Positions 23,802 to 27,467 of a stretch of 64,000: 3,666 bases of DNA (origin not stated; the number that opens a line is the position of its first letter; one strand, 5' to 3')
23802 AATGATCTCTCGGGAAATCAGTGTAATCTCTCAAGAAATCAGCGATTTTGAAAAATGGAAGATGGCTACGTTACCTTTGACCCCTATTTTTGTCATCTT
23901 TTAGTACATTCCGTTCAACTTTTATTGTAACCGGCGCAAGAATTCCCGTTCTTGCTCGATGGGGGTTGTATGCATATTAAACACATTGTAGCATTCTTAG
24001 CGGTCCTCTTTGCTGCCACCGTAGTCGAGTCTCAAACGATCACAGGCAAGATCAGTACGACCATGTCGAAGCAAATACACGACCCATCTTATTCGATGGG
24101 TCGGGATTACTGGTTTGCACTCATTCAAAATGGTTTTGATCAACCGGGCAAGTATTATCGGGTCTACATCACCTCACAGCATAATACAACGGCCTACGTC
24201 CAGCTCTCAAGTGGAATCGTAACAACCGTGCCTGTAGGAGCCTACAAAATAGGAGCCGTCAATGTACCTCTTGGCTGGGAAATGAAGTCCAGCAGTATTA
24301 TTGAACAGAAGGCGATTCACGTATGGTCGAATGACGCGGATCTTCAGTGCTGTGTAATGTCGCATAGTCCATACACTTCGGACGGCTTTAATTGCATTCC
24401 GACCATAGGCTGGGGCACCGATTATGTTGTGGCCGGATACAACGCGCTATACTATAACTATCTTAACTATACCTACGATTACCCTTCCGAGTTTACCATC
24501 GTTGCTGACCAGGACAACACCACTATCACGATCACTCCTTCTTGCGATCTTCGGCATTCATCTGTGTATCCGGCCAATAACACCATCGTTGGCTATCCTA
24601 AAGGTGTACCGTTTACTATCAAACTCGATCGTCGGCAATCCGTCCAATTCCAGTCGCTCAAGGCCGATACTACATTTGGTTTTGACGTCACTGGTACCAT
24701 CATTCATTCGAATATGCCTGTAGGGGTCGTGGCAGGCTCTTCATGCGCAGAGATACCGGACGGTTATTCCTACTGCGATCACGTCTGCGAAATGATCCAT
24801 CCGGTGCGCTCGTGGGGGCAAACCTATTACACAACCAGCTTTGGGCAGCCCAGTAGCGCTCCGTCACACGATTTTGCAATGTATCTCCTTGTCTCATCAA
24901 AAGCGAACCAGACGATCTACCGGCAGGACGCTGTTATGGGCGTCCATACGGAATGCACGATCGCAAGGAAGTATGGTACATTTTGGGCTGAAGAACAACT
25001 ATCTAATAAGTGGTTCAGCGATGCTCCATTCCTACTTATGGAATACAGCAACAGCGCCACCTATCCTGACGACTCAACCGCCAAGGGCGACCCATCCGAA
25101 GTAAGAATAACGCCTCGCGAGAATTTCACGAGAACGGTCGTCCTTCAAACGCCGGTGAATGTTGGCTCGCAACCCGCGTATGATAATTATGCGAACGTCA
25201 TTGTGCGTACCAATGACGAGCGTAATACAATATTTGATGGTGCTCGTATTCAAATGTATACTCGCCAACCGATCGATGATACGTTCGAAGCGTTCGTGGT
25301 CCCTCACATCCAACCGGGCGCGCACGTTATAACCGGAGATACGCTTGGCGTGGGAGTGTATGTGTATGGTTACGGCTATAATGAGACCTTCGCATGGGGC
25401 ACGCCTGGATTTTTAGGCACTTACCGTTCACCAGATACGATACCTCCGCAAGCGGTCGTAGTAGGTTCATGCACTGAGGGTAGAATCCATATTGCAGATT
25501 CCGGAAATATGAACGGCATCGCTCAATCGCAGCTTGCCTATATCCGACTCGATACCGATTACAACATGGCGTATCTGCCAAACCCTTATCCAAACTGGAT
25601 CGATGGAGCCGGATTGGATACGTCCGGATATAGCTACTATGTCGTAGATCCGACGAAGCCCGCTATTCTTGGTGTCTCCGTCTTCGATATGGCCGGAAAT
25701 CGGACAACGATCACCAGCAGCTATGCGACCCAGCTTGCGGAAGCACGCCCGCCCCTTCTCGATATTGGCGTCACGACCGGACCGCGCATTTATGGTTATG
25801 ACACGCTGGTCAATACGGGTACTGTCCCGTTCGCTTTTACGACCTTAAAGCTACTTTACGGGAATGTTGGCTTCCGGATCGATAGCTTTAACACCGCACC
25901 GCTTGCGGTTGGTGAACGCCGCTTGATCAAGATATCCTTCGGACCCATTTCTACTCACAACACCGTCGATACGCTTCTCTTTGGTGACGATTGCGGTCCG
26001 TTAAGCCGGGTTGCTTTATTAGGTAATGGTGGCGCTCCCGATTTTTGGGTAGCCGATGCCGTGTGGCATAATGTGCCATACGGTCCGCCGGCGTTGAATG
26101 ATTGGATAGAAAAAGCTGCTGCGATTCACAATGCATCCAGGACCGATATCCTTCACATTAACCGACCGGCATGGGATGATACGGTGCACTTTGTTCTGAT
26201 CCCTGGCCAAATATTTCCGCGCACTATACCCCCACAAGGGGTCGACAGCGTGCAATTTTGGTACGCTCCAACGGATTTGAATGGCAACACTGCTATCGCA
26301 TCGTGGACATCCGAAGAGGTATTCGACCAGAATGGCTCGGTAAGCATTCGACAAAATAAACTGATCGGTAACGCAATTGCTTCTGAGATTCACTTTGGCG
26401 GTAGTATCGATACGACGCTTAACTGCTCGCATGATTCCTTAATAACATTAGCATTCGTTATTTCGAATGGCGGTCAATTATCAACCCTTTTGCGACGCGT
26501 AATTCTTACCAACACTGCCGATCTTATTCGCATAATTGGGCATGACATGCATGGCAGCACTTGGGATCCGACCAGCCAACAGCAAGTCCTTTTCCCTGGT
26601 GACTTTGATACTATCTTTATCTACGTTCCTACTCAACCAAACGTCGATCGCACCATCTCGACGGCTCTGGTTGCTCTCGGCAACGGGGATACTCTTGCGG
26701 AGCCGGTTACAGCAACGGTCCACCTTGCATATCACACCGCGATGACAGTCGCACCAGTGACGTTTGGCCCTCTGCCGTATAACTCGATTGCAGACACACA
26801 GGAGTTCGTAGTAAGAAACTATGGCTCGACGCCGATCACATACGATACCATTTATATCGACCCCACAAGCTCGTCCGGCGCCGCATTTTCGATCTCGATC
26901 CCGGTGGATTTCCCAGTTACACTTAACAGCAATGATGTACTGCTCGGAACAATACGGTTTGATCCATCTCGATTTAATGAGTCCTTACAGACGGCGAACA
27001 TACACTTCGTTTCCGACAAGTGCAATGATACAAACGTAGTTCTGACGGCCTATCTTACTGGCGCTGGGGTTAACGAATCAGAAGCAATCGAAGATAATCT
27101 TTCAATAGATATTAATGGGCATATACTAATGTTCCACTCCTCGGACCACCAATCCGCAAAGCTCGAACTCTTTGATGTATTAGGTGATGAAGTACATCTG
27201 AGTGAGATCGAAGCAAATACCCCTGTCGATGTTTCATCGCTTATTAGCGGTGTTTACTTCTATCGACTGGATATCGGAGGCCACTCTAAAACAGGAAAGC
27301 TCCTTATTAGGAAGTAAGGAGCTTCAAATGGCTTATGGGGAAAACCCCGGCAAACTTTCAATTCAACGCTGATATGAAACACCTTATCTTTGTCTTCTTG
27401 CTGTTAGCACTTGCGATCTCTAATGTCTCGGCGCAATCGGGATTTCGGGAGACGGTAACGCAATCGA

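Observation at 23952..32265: Tandem triplication of a large T9SS cargo family of unknown function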

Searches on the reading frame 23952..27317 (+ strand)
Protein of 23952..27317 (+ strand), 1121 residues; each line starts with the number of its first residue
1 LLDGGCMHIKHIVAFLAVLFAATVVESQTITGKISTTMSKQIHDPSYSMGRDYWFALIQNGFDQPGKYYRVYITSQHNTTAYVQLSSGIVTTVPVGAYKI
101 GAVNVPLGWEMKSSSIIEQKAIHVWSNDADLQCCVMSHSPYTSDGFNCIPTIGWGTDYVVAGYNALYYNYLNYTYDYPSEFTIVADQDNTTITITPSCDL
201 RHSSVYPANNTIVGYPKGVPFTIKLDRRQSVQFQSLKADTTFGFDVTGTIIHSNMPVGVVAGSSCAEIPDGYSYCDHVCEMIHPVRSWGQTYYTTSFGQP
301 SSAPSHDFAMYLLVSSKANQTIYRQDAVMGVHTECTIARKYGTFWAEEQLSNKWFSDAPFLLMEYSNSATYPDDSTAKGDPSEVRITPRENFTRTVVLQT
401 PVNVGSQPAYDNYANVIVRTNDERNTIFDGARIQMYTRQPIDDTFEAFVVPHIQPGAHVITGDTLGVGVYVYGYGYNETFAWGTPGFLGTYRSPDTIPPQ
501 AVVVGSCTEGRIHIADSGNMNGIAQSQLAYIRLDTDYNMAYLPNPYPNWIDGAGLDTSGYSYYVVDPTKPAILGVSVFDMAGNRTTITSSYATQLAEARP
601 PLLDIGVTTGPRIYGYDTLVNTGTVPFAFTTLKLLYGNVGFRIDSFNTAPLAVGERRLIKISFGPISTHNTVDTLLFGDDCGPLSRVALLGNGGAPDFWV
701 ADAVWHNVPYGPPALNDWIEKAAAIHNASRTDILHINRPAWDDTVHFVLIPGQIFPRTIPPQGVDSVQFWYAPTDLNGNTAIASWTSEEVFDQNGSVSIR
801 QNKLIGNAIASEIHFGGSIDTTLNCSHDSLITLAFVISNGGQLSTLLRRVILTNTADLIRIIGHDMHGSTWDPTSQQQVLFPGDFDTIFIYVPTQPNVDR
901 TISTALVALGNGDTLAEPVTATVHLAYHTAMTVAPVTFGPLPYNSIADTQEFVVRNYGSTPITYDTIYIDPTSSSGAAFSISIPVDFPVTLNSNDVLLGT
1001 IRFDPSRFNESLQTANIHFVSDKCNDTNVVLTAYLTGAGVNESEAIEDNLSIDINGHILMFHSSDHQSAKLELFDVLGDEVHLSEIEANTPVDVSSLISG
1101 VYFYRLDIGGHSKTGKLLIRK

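Call 3: search_protein_families(library=pfam, proteins=[window:23952-27317:+], max_evalue=0.1)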
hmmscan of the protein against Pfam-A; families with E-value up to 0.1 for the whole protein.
window:23952-27317:+ (1121 aa): 2 families
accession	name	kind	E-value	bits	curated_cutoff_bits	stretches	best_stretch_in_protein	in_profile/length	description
PF17517.7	IgGFc_binding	-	1.8e-51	175.6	25.6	1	147-473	4-297/297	IgGFc binding protein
PF18962.6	Por_Secre_tail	-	2e-06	28.4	27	1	1061-1119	14-75/75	Secretion system C-terminal sorting domain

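Call 4: search_protein_families(library=ncbifam, proteins=[window:23952-27317:+], max_evalue=0.1)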
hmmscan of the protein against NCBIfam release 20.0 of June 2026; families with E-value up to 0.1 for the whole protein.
window:23952-27317:+ (1121 aa): 4 families
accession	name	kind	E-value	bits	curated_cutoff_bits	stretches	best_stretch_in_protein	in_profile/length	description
TIGR04183.1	Por_Secre_tail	domain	3.8e-09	36.4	23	1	1060-1119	12-71/72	T9SS type A sorting domain-containing protein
NF012200.0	choice_anch_D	domain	0.00024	21.6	45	1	919-1021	5-105/108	choice-of-anchor D domain-containing protein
NF038113.1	T9SSA_dep_M36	equivalog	0.055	11.6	885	1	1061-1120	808-869/869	T9SS-dependent M36 family metallopeptidase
NF052644.1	T9SS_DNase_Rie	equivalog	0.059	12.7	260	0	1067-1117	198-248/251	T9SS-dependent surface endonuclease, AS87_RS02955 family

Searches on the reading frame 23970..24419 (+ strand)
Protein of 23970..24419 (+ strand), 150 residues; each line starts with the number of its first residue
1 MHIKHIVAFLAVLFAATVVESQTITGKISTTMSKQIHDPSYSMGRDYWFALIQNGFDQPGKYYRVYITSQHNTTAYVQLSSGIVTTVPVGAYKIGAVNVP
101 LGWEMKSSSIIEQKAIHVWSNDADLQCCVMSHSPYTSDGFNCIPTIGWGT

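Call 56: search_protein_families(library=pfam, proteins=[window:23970-24419:+], max_evalue=5)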
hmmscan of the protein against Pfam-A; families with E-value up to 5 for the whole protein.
window:23970-24419:+ (150 aa): 1 family
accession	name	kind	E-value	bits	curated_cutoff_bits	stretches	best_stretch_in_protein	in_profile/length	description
PF20680.3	DUF6817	-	0.12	13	25.2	1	114-141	26-53/85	Domain of unknown function (DUF6817)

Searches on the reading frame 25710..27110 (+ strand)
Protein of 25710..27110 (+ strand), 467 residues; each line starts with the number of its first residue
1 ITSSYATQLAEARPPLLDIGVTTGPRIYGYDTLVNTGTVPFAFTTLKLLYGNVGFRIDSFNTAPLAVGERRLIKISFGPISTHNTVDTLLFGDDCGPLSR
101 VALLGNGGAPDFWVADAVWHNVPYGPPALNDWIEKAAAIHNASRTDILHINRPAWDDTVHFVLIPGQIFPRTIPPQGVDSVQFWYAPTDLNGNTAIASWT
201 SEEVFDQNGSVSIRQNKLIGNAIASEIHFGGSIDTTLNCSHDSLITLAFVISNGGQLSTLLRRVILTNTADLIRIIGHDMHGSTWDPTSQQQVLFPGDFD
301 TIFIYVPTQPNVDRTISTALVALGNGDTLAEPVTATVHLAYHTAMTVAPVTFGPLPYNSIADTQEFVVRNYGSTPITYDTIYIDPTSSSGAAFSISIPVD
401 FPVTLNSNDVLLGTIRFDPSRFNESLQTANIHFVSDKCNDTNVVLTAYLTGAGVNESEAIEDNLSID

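Call 56: search_protein_families(library=pfam, proteins=[window:25710-27110:+], max_evalue=5)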
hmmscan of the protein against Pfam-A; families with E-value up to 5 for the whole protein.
window:25710-27110:+ (467 aa): 1 family
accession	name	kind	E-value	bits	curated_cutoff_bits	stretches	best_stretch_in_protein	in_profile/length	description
PF24501.1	Ig_TMEM131L_5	-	0.092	13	27.8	0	51-88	20-57/66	TMEM131L fifth Ig-like domain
